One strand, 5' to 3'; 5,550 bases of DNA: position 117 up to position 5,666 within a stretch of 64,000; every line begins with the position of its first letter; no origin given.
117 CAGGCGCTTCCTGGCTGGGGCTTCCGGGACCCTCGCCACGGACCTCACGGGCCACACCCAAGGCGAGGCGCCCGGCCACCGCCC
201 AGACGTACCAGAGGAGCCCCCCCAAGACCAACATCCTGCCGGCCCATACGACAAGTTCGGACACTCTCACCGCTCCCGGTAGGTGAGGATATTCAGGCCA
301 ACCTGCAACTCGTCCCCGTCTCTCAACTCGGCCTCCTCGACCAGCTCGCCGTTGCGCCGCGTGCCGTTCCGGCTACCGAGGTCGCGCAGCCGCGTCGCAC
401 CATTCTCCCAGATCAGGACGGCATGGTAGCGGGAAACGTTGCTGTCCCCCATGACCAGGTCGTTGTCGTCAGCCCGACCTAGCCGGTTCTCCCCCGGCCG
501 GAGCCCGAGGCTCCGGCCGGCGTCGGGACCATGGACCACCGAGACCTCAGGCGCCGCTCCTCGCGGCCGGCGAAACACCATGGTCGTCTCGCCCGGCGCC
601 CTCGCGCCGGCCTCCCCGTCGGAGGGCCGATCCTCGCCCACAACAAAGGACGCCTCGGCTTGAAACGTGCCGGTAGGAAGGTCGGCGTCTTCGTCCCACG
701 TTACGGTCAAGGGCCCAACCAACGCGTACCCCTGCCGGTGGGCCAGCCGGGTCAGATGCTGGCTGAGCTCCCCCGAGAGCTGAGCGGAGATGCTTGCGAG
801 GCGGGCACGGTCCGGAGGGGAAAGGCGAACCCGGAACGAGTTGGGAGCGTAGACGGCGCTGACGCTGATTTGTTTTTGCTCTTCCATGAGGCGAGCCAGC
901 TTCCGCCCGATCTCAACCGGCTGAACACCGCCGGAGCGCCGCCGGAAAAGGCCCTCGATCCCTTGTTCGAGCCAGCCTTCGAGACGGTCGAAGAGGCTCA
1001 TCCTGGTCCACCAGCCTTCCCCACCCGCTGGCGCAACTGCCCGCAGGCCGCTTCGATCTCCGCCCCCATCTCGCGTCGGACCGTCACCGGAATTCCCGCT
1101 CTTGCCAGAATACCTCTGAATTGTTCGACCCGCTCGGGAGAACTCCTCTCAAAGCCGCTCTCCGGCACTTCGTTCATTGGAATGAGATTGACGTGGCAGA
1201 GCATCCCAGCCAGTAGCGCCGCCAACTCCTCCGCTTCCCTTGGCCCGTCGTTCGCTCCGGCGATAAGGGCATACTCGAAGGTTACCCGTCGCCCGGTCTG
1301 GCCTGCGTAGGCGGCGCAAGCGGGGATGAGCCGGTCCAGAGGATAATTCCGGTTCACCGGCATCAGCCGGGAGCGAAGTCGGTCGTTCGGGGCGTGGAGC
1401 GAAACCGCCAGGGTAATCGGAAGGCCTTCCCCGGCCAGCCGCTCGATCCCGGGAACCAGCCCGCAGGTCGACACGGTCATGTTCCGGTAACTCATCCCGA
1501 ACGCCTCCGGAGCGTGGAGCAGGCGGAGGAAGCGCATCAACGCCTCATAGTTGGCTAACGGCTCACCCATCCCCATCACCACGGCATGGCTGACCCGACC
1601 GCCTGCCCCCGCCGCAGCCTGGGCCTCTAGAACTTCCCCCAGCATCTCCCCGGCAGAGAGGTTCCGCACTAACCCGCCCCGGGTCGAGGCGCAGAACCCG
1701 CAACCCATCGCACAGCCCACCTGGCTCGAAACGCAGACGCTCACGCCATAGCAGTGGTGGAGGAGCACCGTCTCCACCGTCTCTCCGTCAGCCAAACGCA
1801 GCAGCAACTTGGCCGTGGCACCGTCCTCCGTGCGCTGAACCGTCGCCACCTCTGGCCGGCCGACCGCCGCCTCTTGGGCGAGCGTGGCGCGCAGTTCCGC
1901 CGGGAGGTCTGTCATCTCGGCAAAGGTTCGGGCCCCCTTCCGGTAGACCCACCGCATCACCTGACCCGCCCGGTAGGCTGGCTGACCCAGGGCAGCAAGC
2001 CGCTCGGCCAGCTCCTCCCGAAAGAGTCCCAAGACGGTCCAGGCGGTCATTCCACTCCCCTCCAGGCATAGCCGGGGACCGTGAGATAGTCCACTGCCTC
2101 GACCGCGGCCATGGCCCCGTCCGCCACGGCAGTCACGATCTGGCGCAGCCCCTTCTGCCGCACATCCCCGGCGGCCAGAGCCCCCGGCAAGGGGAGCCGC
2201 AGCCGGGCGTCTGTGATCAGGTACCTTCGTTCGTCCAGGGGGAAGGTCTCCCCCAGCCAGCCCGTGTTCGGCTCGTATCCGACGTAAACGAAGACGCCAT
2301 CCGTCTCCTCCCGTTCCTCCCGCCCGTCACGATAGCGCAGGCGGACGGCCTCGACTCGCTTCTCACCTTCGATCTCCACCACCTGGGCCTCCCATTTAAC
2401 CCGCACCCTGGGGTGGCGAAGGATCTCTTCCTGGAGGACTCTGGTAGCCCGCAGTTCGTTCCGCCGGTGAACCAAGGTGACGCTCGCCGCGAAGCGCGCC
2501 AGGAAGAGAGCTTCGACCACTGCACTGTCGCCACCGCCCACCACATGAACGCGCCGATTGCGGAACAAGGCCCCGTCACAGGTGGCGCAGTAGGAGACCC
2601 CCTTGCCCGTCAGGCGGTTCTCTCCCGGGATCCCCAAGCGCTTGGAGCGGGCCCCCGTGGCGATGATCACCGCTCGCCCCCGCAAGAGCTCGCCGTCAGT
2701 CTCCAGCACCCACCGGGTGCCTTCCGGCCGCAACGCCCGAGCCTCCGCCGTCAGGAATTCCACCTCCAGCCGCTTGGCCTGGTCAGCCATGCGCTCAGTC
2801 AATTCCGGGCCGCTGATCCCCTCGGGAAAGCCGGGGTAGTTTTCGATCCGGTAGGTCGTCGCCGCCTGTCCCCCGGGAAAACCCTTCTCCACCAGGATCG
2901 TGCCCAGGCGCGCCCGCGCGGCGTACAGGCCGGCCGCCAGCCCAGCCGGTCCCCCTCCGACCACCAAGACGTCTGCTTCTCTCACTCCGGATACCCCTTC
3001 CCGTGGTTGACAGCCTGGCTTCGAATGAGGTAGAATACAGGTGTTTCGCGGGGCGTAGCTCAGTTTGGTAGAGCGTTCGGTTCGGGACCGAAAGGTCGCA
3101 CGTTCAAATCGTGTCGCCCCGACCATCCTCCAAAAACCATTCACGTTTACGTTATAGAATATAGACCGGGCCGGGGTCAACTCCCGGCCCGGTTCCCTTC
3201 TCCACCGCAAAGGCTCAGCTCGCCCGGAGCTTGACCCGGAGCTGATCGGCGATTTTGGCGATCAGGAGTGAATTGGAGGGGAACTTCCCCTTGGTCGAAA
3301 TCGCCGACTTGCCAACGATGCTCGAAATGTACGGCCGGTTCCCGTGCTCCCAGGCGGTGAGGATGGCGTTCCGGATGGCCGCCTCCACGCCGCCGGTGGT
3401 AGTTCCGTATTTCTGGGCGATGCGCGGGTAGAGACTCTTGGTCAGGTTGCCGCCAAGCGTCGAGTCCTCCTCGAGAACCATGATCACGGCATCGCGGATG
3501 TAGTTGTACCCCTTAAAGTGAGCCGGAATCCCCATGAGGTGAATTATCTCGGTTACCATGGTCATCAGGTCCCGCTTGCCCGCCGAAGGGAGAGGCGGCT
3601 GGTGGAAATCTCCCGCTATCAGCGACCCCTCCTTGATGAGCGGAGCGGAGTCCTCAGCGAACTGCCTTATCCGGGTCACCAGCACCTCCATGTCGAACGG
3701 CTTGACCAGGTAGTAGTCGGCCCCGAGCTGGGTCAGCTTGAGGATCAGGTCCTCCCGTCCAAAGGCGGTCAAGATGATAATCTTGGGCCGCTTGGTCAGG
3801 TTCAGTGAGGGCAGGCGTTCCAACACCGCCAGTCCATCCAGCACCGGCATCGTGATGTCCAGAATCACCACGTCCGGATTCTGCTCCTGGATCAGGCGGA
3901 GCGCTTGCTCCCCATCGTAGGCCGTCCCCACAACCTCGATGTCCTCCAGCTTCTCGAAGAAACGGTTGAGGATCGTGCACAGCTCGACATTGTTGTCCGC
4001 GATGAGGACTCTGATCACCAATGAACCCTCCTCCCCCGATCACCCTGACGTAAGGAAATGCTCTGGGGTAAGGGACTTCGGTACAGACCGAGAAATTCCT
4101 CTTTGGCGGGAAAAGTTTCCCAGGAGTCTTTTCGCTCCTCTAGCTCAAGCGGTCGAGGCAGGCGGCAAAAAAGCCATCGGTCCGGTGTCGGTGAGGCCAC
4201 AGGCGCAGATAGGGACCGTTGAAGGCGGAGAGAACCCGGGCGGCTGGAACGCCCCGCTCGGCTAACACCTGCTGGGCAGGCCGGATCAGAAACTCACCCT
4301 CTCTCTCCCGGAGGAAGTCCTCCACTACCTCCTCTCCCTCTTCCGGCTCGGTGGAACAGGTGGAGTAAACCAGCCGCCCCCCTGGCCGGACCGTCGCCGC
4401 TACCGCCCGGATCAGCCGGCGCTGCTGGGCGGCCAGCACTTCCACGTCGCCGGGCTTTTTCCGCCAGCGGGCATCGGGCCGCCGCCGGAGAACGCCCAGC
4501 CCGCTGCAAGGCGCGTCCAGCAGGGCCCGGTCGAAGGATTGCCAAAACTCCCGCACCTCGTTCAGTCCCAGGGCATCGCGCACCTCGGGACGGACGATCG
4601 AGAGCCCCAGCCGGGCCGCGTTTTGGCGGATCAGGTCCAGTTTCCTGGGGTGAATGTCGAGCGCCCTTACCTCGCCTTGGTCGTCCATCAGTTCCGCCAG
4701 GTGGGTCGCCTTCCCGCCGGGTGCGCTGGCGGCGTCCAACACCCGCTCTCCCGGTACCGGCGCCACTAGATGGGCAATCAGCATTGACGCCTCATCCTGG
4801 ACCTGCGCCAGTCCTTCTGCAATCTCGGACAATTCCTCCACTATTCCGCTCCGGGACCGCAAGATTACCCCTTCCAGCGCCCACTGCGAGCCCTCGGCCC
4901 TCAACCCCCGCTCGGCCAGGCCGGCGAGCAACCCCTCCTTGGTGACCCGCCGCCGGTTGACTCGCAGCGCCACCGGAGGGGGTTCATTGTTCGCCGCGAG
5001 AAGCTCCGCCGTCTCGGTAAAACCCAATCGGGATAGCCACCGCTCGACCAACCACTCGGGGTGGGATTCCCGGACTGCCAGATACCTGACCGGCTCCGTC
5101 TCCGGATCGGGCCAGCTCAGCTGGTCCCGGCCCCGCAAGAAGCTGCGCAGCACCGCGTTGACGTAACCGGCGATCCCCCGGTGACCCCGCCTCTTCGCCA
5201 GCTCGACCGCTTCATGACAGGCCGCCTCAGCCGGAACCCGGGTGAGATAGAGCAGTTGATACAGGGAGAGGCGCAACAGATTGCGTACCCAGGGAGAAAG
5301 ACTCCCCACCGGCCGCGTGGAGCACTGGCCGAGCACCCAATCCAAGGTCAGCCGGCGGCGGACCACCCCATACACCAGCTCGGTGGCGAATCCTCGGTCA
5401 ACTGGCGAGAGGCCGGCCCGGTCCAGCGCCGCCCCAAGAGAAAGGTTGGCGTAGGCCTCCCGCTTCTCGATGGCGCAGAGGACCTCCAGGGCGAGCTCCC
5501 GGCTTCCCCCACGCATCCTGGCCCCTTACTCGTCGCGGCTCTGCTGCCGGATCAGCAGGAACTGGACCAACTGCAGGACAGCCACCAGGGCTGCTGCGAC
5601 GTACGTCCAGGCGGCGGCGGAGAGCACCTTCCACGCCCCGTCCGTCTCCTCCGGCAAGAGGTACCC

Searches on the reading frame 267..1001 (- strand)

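Call 32: search_protein_families(library=pfam, proteins=[window:267-1001:-], max_evalue=0.00001)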
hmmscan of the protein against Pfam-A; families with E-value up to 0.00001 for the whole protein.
window:267-1001:- (244 aa): 3 families
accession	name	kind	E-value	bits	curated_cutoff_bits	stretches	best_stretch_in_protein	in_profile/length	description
PF12401.13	FhaA_N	-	8.5e-31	107.2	25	1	4-115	1-114/115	FhaA, N-terminal domain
PF16697.10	Yop-YscD_cpl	-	4.8e-18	65.7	33.2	1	155-239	2-88/94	Inner membrane component of T3SS, cytoplasmic domain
PF00498.31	FHA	-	1.3e-17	64.4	20.7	1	173-235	2-67/67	FHA domain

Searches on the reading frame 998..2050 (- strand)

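Call 32: search_protein_families(library=pfam, proteins=[window:998-2050:-], max_evalue=0.00001)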
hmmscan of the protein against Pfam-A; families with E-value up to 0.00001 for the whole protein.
window:998-2050:- (350 aa): 2 families
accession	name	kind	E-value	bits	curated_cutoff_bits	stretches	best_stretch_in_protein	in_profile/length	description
PF21016.3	RlmN_N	-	1.6e-15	57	24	1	7-63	4-60/60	Ribosomal RNA large subunit methyltransferase N-terminal domain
PF04055.27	Radical_SAM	-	1.7e-14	54.8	29.5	1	108-272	2-160/166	Radical SAM superfamily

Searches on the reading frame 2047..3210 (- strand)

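Call 32: search_protein_families(library=pfam, proteins=[window:2047-3210:-], max_evalue=0.00001)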
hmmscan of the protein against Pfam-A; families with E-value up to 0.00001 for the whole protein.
window:2047-3210:- (387 aa): 8 families
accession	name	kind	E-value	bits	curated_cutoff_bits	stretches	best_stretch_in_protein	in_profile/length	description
PF07992.20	Pyr_redox_2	-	1.6e-48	166.1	26.1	1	80-365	2-291/291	Pyridine nucleotide-disulphide oxidoreductase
PF13738.12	Pyr_redox_3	-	4.4e-22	79.1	30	1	147-330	95-286/305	Pyridine nucleotide-disulphide oxidoreductase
PF00070.33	Pyr_redox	-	1.2e-14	55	22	1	220-292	1-80/82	Pyridine nucleotide-disulphide oxidoreductase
PF01266.30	DAO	-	2.3e-11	44.3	27.9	0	80-116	1-37/353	FAD dependent oxidoreductase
PF12831.13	FAD_oxidored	-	2.3e-09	37.5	27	1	80-118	1-40/416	FAD dependent oxidoreductase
PF01134.28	GIDA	-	1.1e-07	31.7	22.1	0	80-108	1-29/391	Glucose inhibited division protein A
PF00890.30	FAD_binding_2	-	1.3e-07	31.6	20.4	1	80-117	1-39/414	FAD binding domain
PF13450.12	NAD_binding_8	-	3.2e-06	27.8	21.9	0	83-119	1-38/68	NAD(P)-binding Rossmann-like domain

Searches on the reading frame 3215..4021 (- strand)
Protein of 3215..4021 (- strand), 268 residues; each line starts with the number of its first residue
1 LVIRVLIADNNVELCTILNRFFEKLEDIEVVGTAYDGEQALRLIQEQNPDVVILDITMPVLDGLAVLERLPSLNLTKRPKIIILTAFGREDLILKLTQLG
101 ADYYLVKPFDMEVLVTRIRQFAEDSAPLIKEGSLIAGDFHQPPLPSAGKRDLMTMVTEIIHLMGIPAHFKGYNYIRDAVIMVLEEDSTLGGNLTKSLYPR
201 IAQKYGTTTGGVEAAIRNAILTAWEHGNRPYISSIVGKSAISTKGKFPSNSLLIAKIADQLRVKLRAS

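Call 32: search_protein_families(library=pfam, proteins=[window:3215-4021:-], max_evalue=0.00001)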
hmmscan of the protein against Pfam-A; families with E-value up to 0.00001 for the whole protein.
window:3215-4021:- (268 aa): 2 families
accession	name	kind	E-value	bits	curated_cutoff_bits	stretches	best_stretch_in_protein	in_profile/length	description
PF08769.17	Spo0A_C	-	7.1e-28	97.1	25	1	156-261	1-104/104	Sporulation initiation factor Spo0A C terminal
PF00072.30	Response_reg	-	9.9e-28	97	30.2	1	5-119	1-111/111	Response regulator receiver domain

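Call 45: find_homologous_proteins(query=window:3215-4021:-, max_evalue=1e-30)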
Query window:3215-4021:- (268 aa): 485 proteins with E <= 1e-30 among 2223 candidates; the best 120 are listed.
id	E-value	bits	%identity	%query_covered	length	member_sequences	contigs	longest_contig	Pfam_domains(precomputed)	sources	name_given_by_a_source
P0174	6.6e-169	578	100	100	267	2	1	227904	PF00072.31,PF08769.18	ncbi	ncbi:MAG: sporulation transcription factor Spo0A [Betaproteobacteria bacterium]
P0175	5.1e-155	532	93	100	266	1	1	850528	PF00072.31,PF08769.18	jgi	jgi:two-component system response regulator (stage 0 sporulation protein A)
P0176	2.7e-153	527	92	99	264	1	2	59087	PF00072.31,PF08769.18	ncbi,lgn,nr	ncbi:MAG: sporulation transcription factor Spo0A [Bacillota bacterium]|nr:sporulation transcription 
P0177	5.7e-152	522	92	100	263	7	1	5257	PF00072.31,PF08769.18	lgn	-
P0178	1.2e-151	521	91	100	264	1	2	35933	PF00072.31,PF08769.18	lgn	-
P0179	1.0e-150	518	91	100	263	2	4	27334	PF00072.31,PF08769.18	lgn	-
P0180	1.9e-149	514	91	100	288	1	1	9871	PF00072.31,PF08769.18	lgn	-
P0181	8.4e-137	473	83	100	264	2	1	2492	PF00072.31,PF08769.18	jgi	jgi:two-component system response regulator (stage 0 sporulation protein A)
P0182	7.6e-128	443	78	99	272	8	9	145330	PF00072.31,PF08769.18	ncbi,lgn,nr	ncbi:MAG: sporulation transcription factor Spo0A [Firmicutes bacterium]|nr:sporulation transcription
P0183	7.2e-126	437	74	100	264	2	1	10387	PF00072.31,PF08769.18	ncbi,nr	ncbi:MAG: sporulation transcription factor Spo0A [Bacillota bacterium]|nr:sporulation transcription 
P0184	9.1e-126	436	77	99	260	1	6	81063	PF00072.31,PF08769.18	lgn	-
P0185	2.8e-125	435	78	100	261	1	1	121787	PF00072.31,PF08769.18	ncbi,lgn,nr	ncbi:MAG: sporulation transcription factor Spo0A [Firmicutes bacterium]|nr:sporulation transcription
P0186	1.3e-123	429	78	97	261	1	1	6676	PF00072.31,PF08769.18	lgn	-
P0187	7.0e-123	427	79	99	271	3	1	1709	PF00072.31,PF08769.18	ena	-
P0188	5.8e-120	417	69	100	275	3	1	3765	PF00072.31,PF08769.18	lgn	-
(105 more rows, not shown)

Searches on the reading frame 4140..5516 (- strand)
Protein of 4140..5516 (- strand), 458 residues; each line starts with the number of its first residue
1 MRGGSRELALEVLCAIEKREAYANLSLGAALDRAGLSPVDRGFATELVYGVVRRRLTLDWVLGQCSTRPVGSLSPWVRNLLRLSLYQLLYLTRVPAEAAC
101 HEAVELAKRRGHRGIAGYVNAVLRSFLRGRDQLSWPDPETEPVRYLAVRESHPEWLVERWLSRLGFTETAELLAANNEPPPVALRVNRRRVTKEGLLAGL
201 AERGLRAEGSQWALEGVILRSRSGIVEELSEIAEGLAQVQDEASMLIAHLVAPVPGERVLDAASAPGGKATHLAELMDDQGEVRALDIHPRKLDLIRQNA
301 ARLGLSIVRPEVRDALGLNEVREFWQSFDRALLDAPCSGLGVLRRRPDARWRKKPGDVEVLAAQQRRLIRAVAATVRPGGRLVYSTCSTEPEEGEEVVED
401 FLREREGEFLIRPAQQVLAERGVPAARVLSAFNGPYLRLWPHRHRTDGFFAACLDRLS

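Call 32: search_protein_families(library=pfam, proteins=[window:4140-5516:-], max_evalue=0.00001)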
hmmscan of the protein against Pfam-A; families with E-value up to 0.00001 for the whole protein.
window:4140-5516:- (458 aa): 4 families
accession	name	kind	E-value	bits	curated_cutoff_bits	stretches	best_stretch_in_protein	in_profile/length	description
PF01189.24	Methyltr_RsmB-F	-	3.3e-56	190.5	27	1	250-454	3-198/199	16S rRNA methyltransferase RsmB/F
PF01029.23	NusB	-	3e-35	121.9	23.1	1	5-128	3-133/133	NusB family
PF22458.1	RsmF-B_ferredox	-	3.3e-19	69.2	27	1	152-221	1-69/74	Methyltr_RsmF/B-like, ferredoxin-like domain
PF13847.12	Methyltransf_31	-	3.7e-09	36.9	27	1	255-400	3-125/145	Methyltransferase domain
